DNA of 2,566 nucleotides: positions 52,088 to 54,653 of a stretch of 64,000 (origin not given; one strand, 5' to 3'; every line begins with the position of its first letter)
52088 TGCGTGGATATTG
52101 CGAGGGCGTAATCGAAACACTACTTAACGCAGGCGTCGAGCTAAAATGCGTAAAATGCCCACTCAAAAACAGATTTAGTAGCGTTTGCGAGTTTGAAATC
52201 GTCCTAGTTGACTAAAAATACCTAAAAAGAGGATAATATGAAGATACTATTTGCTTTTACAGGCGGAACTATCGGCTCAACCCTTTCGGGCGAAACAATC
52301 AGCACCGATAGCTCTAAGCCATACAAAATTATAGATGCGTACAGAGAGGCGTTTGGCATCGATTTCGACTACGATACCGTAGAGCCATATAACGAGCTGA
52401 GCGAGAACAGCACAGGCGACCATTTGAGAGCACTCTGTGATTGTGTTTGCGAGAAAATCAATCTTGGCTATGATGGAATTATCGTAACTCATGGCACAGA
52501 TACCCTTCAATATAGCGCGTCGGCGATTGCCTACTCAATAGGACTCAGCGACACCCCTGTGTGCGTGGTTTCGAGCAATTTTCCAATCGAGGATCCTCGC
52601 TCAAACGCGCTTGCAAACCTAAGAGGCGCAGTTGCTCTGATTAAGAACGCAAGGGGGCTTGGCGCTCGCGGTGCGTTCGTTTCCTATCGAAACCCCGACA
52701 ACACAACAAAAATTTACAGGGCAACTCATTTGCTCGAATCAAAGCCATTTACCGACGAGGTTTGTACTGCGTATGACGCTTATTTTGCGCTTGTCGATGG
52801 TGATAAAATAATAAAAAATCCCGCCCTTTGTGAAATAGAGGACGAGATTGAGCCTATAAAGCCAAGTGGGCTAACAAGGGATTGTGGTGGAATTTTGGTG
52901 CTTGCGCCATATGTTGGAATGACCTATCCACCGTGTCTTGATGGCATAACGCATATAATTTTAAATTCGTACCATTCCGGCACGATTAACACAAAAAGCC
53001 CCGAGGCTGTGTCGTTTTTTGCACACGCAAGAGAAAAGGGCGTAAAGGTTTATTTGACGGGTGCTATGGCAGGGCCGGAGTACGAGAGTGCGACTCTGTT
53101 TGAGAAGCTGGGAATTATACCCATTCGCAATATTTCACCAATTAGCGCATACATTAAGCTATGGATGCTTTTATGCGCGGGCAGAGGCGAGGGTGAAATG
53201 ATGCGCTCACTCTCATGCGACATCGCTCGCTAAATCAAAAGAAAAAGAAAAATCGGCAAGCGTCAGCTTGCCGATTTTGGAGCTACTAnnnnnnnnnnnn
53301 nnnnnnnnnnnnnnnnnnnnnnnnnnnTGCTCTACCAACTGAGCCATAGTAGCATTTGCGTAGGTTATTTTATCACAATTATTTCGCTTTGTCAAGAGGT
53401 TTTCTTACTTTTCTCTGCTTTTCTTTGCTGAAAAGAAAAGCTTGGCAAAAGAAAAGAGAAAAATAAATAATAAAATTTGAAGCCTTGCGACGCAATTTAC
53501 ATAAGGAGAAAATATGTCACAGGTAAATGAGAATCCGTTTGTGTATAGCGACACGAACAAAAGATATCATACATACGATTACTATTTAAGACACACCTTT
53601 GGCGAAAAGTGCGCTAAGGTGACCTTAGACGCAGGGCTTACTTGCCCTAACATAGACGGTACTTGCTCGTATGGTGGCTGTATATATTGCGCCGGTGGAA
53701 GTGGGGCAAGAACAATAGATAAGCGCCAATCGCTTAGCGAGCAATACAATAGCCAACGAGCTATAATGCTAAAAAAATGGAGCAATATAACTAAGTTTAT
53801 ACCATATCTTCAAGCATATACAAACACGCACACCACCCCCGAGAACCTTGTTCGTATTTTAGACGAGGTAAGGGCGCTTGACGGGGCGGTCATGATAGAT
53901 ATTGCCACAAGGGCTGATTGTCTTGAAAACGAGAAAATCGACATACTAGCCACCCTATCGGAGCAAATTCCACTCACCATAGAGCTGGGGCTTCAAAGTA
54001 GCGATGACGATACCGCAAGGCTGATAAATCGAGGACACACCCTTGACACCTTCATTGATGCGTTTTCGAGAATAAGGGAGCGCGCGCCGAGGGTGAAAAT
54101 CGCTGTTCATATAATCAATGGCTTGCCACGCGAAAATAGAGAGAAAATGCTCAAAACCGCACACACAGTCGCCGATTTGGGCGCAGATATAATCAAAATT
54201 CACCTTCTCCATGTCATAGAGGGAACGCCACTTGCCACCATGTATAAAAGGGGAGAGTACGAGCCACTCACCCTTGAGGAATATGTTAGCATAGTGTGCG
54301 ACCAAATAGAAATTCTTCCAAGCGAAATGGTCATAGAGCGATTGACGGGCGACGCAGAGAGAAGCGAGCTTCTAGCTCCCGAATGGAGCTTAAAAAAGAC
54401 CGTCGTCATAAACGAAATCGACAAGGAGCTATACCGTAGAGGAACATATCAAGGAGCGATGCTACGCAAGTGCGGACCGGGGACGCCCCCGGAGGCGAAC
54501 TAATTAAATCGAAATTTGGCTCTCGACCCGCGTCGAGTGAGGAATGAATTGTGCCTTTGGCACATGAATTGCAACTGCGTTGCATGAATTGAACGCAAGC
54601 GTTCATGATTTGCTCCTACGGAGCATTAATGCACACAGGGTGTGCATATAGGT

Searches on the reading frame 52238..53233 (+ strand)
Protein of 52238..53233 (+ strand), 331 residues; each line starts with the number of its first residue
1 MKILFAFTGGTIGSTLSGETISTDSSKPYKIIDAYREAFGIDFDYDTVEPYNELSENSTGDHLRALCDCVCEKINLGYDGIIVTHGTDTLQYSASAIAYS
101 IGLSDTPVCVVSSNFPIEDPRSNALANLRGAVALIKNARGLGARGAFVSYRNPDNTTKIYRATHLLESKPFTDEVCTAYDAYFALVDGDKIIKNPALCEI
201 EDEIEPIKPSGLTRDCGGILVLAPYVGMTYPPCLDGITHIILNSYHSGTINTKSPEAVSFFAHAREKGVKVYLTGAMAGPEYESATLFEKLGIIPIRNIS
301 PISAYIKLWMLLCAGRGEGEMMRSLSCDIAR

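Call 52: search_protein_families(library=pfam, proteins=[window:52238-53233:+])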
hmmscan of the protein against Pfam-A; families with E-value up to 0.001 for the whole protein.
window:52238-53233:+ (331 aa): 1 family
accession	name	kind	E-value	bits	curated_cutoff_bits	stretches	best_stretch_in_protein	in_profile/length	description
PF00710.25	Asparaginase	-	3.6e-25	89.1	22.5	1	2-148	1-146/193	Asparaginase, N-terminal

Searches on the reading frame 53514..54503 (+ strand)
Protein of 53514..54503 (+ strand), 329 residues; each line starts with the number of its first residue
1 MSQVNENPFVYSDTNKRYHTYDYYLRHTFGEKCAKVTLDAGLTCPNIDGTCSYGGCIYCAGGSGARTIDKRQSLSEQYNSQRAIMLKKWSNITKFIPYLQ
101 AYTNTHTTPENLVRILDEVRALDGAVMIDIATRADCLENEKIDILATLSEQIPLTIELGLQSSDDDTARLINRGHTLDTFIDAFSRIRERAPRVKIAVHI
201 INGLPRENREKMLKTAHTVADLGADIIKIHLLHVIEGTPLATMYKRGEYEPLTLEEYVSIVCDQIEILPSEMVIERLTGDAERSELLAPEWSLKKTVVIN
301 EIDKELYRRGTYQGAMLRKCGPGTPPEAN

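Call 52: search_protein_families(library=pfam, proteins=[window:53514-54503:+])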
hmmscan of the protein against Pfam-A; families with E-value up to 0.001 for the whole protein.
window:53514-54503:+ (329 aa): 2 families
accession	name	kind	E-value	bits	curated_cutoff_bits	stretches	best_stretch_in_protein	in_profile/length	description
PF16199.10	Radical_SAM_C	-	1.5e-32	112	31.9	1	225-308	2-85/85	Radical_SAM C-terminal domain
PF04055.27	Radical_SAM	-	1.2e-13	52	29.5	1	51-217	7-164/166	Radical SAM superfamily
